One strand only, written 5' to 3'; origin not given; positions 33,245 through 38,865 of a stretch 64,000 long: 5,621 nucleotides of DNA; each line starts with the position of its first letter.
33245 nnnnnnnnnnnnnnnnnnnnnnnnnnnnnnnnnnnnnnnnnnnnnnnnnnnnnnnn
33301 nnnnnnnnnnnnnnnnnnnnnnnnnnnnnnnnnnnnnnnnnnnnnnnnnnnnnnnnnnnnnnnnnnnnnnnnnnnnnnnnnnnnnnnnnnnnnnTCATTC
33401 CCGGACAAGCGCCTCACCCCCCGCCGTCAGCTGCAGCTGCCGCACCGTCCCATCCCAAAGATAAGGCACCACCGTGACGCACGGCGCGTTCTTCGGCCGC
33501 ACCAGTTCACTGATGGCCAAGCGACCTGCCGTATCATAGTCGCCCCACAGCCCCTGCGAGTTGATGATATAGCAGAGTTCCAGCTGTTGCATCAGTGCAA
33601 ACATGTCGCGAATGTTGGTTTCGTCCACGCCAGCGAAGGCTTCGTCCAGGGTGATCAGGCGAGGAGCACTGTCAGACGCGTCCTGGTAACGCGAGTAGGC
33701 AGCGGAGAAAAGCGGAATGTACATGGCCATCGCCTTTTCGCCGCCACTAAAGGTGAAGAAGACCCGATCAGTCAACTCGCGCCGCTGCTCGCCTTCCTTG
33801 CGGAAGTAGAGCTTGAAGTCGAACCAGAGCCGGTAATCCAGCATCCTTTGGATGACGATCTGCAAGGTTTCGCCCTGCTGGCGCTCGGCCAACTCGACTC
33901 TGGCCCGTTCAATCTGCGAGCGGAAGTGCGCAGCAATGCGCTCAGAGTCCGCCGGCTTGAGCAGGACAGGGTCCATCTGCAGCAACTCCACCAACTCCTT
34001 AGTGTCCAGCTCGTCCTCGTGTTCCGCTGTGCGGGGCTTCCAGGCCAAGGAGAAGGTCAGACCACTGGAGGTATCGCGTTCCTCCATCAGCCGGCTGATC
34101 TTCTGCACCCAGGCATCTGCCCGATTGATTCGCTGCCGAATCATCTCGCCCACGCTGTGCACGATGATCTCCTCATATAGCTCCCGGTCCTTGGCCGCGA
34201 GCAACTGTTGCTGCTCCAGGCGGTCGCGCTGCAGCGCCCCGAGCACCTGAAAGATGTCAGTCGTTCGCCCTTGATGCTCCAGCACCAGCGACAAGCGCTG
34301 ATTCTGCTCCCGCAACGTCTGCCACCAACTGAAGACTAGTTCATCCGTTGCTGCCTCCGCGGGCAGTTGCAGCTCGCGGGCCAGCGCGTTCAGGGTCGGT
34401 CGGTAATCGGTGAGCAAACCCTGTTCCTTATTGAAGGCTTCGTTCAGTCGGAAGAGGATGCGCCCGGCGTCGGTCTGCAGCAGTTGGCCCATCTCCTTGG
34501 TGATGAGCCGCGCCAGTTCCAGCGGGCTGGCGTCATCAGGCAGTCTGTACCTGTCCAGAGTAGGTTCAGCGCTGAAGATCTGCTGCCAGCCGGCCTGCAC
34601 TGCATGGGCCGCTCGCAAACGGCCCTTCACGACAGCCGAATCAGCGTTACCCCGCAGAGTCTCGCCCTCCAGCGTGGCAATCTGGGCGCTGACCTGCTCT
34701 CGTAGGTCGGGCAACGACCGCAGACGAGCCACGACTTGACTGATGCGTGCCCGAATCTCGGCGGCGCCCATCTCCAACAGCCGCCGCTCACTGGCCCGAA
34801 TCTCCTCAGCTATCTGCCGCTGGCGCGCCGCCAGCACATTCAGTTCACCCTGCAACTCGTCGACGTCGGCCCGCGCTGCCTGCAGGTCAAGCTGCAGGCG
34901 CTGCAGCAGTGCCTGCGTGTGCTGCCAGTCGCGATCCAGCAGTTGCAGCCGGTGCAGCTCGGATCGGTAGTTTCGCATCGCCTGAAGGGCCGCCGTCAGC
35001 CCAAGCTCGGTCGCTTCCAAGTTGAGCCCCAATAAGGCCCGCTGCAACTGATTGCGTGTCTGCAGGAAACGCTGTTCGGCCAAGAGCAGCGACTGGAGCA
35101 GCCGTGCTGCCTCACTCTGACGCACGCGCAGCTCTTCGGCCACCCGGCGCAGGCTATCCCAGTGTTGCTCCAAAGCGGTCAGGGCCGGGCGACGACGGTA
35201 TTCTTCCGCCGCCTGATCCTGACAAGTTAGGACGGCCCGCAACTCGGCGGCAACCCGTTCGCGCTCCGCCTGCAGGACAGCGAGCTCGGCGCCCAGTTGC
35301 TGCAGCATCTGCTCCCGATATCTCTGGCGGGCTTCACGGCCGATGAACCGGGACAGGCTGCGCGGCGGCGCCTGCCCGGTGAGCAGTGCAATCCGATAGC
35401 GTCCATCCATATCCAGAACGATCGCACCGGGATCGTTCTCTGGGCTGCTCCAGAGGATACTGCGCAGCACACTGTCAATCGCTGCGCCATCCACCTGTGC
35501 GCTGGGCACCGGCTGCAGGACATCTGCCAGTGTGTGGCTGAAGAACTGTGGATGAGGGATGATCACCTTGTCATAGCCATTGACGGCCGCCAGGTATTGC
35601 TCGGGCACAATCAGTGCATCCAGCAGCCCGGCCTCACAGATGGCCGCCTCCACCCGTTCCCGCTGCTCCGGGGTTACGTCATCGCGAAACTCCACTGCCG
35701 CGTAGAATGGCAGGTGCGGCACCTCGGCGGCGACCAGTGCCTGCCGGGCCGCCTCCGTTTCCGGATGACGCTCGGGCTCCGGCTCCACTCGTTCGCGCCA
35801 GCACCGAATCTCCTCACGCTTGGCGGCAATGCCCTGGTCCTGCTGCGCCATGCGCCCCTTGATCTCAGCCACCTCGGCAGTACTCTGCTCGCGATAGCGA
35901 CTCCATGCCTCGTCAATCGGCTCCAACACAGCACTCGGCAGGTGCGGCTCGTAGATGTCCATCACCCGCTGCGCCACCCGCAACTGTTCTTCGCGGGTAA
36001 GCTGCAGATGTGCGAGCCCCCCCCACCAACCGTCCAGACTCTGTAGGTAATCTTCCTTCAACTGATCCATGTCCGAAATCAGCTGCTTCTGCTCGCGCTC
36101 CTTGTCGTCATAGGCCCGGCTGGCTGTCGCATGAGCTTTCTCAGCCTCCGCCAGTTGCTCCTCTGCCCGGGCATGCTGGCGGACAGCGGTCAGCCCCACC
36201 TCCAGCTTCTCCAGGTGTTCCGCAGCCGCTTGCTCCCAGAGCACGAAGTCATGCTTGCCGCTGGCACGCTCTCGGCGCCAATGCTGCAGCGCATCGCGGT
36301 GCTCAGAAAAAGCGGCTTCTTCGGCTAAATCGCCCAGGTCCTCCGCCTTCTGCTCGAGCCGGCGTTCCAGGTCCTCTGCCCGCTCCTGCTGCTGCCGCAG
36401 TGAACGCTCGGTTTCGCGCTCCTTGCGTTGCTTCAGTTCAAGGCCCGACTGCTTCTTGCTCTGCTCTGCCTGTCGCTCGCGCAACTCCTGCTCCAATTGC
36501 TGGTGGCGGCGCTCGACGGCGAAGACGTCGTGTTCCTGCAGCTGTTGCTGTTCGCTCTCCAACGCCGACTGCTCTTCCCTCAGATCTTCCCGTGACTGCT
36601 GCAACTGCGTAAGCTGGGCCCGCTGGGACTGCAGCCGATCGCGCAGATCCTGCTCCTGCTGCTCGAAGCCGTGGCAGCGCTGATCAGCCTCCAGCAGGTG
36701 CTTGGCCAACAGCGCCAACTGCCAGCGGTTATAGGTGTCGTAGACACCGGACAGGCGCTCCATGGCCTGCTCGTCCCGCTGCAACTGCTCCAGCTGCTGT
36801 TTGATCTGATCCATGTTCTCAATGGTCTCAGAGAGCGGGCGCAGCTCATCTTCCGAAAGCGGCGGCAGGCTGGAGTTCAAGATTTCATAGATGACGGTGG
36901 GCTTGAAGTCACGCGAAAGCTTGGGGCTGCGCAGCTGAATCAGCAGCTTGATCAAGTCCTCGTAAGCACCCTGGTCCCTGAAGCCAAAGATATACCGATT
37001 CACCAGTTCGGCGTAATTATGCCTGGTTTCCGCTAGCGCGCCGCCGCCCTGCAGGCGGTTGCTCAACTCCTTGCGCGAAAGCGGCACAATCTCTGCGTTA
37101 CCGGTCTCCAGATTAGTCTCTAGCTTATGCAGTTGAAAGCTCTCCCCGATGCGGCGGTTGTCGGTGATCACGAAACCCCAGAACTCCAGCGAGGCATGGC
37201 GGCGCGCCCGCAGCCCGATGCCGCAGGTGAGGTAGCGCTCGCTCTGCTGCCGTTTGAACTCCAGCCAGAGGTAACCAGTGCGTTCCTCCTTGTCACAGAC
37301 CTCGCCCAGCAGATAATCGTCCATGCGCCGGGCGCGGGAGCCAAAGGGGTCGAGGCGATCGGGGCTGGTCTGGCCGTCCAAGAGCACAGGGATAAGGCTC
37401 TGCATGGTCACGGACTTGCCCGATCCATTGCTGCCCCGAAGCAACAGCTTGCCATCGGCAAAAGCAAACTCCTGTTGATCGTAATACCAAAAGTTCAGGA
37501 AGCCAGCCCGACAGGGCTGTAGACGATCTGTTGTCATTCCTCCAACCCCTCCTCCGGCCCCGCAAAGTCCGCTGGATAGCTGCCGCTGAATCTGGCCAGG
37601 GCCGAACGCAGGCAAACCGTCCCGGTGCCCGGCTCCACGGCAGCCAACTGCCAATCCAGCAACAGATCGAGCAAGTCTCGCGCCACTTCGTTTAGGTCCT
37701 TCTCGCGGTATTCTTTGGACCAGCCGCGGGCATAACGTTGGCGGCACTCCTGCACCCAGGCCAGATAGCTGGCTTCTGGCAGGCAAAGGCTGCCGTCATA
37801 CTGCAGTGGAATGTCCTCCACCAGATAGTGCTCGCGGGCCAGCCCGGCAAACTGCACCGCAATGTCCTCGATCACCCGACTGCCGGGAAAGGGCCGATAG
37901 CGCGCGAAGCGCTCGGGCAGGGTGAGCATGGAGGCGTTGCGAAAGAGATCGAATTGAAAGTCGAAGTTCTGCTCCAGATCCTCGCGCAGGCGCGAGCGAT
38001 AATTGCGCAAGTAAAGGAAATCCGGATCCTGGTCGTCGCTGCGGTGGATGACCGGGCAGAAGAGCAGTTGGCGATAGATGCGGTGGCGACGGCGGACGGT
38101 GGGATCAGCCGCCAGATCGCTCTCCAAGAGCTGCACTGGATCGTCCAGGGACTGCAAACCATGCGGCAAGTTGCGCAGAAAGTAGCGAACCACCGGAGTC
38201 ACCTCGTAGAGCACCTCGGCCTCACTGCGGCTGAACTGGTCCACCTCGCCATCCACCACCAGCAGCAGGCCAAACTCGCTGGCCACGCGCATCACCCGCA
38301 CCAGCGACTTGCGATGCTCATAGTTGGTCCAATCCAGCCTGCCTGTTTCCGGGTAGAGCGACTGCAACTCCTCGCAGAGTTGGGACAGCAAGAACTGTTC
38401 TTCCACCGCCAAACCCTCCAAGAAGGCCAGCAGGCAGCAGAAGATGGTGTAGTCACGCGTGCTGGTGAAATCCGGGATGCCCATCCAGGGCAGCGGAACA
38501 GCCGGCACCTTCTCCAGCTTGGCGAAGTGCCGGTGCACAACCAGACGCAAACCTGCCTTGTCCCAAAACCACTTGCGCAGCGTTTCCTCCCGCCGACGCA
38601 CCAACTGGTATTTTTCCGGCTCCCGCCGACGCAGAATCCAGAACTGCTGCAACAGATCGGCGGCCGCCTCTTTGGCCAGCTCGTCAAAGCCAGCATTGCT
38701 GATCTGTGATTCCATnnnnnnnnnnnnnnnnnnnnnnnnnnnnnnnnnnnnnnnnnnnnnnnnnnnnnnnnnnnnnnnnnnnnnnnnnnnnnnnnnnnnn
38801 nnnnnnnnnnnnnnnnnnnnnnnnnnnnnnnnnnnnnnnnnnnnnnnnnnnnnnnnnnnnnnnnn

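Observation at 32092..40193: Four-gene SMC-like operon matching Wadjet/JetABCD (TIGR02677-02680 neighbourhood)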

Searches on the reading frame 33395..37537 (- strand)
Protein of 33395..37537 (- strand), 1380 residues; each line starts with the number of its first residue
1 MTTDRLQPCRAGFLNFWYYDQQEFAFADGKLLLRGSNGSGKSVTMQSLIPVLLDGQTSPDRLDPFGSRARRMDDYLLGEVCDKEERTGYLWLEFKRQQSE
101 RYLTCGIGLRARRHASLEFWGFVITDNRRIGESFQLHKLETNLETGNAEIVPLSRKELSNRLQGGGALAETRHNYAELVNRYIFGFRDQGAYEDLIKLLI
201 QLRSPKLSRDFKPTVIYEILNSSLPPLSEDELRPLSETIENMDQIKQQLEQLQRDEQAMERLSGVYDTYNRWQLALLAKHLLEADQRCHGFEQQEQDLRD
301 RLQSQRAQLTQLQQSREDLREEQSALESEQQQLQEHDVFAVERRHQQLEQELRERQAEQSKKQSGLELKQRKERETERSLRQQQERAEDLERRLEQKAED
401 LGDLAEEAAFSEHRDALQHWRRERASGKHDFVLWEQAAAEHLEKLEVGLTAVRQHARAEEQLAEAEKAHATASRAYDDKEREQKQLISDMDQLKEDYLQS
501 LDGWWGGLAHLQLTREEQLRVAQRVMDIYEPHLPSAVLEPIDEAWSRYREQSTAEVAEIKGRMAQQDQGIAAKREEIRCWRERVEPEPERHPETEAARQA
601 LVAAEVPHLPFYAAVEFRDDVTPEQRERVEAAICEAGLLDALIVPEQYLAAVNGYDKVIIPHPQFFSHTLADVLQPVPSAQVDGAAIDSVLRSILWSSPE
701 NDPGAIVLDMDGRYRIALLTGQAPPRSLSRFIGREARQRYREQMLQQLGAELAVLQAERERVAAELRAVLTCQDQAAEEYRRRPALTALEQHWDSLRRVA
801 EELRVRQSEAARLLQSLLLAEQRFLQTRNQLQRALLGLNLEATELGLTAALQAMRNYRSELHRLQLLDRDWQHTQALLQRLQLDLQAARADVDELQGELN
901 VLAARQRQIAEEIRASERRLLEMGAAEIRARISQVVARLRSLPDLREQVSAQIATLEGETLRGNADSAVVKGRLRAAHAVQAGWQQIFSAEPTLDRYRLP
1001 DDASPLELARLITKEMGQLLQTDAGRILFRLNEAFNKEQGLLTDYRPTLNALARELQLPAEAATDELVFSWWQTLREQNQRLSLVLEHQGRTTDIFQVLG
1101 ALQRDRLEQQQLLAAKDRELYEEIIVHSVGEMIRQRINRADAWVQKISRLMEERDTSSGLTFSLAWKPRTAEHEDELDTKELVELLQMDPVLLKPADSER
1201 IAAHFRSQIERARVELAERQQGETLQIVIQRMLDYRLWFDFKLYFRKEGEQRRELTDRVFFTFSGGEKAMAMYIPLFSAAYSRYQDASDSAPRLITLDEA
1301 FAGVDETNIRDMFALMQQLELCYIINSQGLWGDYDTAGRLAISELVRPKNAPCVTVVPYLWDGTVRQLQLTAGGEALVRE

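Call 5: search_protein_families(library=ncbifam, proteins=[window:33395-37537:-])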
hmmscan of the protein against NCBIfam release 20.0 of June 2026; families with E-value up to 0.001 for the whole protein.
window:33395-37537:- (1380 aa): 3 families
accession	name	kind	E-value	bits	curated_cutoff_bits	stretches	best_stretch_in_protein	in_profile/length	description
TIGR02680.1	TIGR02680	hypoth_equivalog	1.8e-285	950.5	462.85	1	5-1367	1-1356/1356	TIGR02680 family protein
TIGR02168.1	SMC_prok_B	equivalog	3.1e-07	28.6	567.35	2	742-964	671-888/1181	chromosome segregation protein SMC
TIGR02169.1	SMC_prok_A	equivalog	0.00087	17.1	729.4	0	736-960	668-906/1165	chromosome segregation protein SMC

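Call 6: search_protein_families(library=pfam, proteins=[window:33395-37537:-])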
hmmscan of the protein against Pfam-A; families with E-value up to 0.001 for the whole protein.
window:33395-37537:- (1380 aa): 3 families
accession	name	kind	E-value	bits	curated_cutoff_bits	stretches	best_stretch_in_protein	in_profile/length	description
PF13558.12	SbcC_Walker_B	-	6.7e-24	84.4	27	1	1231-1317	2-89/90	SbcC/RAD50-like, Walker B motif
PF02463.25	SMC_N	-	1.3e-05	25.2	40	0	413-1320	135-187/220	RecF/RecN/SMC N terminal domain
PF13476.12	AAA_23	-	0.00026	22.1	27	1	15-262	6-186/201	AAA domain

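Call 7: search_protein_families(library=padloc, proteins=[window:33395-37537:-])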
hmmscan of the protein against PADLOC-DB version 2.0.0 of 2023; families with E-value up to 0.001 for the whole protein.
window:33395-37537:- (1380 aa): 12 families
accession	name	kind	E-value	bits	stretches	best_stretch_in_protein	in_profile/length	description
PDLC00551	JetC2|JetC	-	0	1500.3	1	2-1370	2-1359/1365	DUF3584 domain; MukB-like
PDLC00550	JetC2|JetC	-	0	1116.6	1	4-1369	3-1353/1355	DUF3584 domain; MukB-like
PDLC00552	JetC2|JetC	-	4.2e-242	804.7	1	5-1366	3-1348/1365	DUF3584 domain; MukB-like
PDLC00553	JetC2|JetC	-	2.4e-226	752.7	1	2-1369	11-1353/1361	DUF3584 domain; MukB-like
PDLC00554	JetC2|JetC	-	6.5e-127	422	1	2-394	4-388/390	DUF3584 domain; MukB-like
PDLC00549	JetC2|JetC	-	3.3e-33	112.6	1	10-1321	32-1345/1404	DUF3584 domain; MukB-like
PDLC00519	JetC1|JetC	-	8.5e-18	62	2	1223-1325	951-1053/1097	DUF3584 domain; MukB-like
PDLC00513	JetC1|JetC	-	1.4e-11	41.2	2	1230-1322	974-1067/1140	DUF3584 domain; MukB-like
PDLC00505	JetC1|JetC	-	4.6e-05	19.7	1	1219-1325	957-1071/1118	DUF3584 domain; MukB-like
PDLC03859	LmuB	-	0.00041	17.7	0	231-521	269-502/611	-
PDLC00503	JetC1|JetC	-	0.00087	15.4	1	1230-1325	981-1082/1146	DUF3584 domain; MukB-like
PDLC00516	JetC1|JetC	-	0.00093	15.3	1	1229-1324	967-1060/1098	DUF3584 domain; MukB-like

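Call 18: search_solved_structures(query=window:33395-37537:-, max_evalue=0.01)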
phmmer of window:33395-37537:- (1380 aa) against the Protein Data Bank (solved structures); distinct sequences matched with E-value up to 0.01: 1.
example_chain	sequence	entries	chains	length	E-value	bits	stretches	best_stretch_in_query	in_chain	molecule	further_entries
9qe0_A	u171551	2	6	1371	1e-265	887.9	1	8-1367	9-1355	JetC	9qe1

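Call 34: search_dna_similar(query=window:33395-37537:-, collection=plasmids, mode=protein, max_rows=15)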
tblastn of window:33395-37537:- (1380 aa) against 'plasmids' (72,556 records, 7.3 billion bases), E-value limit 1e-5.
Records with a match: 132; places in all: 139; records where one place covers at least 80% of the query: 4.
Best place of each record, by identity: <60% 132.
By first word of the organism name: Ralstonia 105; Streptomyces 17; Bacillus 4; Pseudonocardia 2; Alicyclobacillus 1; Priestia 1; Cupriavidus 1; Nonomuraea 1.
By predicted mobility (MOB-suite, as given by PLSDB): mobilizable 101; non-mobilizable 29; conjugative 2.
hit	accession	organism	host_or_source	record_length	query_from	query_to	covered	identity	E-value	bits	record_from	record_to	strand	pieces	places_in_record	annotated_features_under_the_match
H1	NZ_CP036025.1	Bacillus mycoides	cell culture,soil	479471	1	1367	91%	29.2%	2e-70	486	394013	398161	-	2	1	TIGR02680 family protein | TIGR02678 family protein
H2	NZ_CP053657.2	Bacillus cereus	culture,soil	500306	1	1367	91%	29.0%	1e-68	476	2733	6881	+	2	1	TIGR02680 family protein | TIGR02678 family protein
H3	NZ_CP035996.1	Bacillus mycoides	cell culture,soil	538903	1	1367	91%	29.0%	3e-70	482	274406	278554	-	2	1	TIGR02680 family protein | TIGR02678 family protein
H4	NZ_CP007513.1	Bacillus bombysepticus str. Wang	separated from the corpses of silkworms ...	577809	1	1367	91%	29.0%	9e-71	481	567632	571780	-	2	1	TIGR02680 family protein | TIGR02678 family protein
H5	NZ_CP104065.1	Alicyclobacillus dauci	cell culture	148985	1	1368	60%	43.1%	9e-76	662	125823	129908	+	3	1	TIGR02680 family protein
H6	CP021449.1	Ralstonia solanacearum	sesame seedling,cell culture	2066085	2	1367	76%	27.8%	2e-28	240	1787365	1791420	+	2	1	hypothetical protein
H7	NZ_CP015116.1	Ralstonia pseudosolanacearum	eggplant,true culture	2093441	2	1367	76%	27.7%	2e-28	239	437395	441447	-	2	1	none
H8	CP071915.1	Ralstonia solanacearum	Pogostemon cablin,Single strain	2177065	2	1367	76%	27.6%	2e-28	238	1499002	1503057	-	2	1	TIGR02680 family protein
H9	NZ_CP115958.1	Ralstonia pseudosolanacearum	Solanum lycopersicum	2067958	2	1367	76%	27.5%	3e-28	240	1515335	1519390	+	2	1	none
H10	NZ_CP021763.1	Ralstonia pseudosolanacearum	Solanum lycopersicum,Tomato with ...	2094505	2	1367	76%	27.5%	3e-28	240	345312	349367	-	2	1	none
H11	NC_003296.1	Ralstonia pseudosolanacearum GMI1000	-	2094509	2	1367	76%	27.5%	3e-28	240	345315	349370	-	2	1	none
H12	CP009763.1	Ralstonia solanacearum OE1-1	Solanum virginianum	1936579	2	1367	76%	27.5%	2e-28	239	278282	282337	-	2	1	TIGR02680 family protein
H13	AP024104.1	Ralstonia solanacearum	-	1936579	2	1367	76%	27.5%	2e-28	239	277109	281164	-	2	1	TIGR02680 family protein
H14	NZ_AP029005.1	Ralstonia pseudosolanacearum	-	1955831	2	1367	76%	27.5%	2e-28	239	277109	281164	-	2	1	none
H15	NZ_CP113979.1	Ralstonia pseudosolanacearum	Cucurbita maxima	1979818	2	1367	76%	27.5%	2e-28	239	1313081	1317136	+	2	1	none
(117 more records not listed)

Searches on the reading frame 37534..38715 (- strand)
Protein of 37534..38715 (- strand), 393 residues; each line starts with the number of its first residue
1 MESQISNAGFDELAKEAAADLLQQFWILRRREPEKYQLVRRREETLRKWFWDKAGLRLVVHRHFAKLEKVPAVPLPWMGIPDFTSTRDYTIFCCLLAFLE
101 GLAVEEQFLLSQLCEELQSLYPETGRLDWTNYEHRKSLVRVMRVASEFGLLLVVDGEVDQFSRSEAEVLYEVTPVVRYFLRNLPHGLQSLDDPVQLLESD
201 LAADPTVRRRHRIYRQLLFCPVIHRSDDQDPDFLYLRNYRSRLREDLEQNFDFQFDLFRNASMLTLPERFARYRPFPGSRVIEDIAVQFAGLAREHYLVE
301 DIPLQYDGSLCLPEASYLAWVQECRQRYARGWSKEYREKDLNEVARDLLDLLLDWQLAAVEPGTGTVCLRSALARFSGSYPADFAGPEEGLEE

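Call 5: search_protein_families(library=ncbifam, proteins=[window:37534-38715:-])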
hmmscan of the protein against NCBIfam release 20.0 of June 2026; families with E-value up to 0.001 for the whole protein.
window:37534-38715:- (393 aa): 1 family
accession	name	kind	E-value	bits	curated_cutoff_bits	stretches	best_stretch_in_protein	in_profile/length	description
TIGR02678.1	TIGR02678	hypoth_equivalog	5.1e-83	279.2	124.65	1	17-381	1-375/376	TIGR02678 family protein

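Call 6: search_protein_families(library=pfam, proteins=[window:37534-38715:-])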
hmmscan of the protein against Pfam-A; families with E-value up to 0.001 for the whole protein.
window:37534-38715:- (393 aa): 1 family
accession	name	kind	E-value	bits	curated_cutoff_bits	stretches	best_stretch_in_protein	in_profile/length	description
PF09661.15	DUF2398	-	4.9e-103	345.5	26.9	1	20-378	3-362/363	Protein of unknown function (DUF2398)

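Call 7: search_protein_families(library=padloc, proteins=[window:37534-38715:-])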
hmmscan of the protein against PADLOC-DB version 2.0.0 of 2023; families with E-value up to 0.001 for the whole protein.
window:37534-38715:- (393 aa): 7 families
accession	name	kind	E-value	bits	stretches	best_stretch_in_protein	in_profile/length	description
PDLC00542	JetB2|JetB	-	5.9e-135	448.3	1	10-388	3-384/388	DUF2398 domain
PDLC00547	JetB2|JetB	-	1.3e-55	187.2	1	15-380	2-370/399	DUF2398 domain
PDLC00546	JetB2|JetB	-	4.1e-45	152.2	1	15-385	11-394/420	DUF2398 domain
PDLC00543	JetB2|JetB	-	1.5e-44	150.9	1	15-377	17-384/404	DUF2398 domain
PDLC00545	JetB2|JetB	-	7.2e-13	46.3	1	35-248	36-256/462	DUF2398 domain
PDLC00548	JetB2|JetB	-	1.3e-11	42.1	1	23-362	3-343/412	DUF2398 domain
PDLC00544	JetB2|JetB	-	1.2e-10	39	1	16-360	12-356/384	DUF2398 domain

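Call 20: search_solved_structures(query=window:37534-38715:-, max_evalue=0.01)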
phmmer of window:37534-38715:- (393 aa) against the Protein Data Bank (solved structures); distinct sequences matched with E-value up to 0.01: 1.
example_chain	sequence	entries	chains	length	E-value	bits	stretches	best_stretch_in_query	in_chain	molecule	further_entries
9qe0_D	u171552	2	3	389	8.9e-101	340.9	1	10-385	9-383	JetB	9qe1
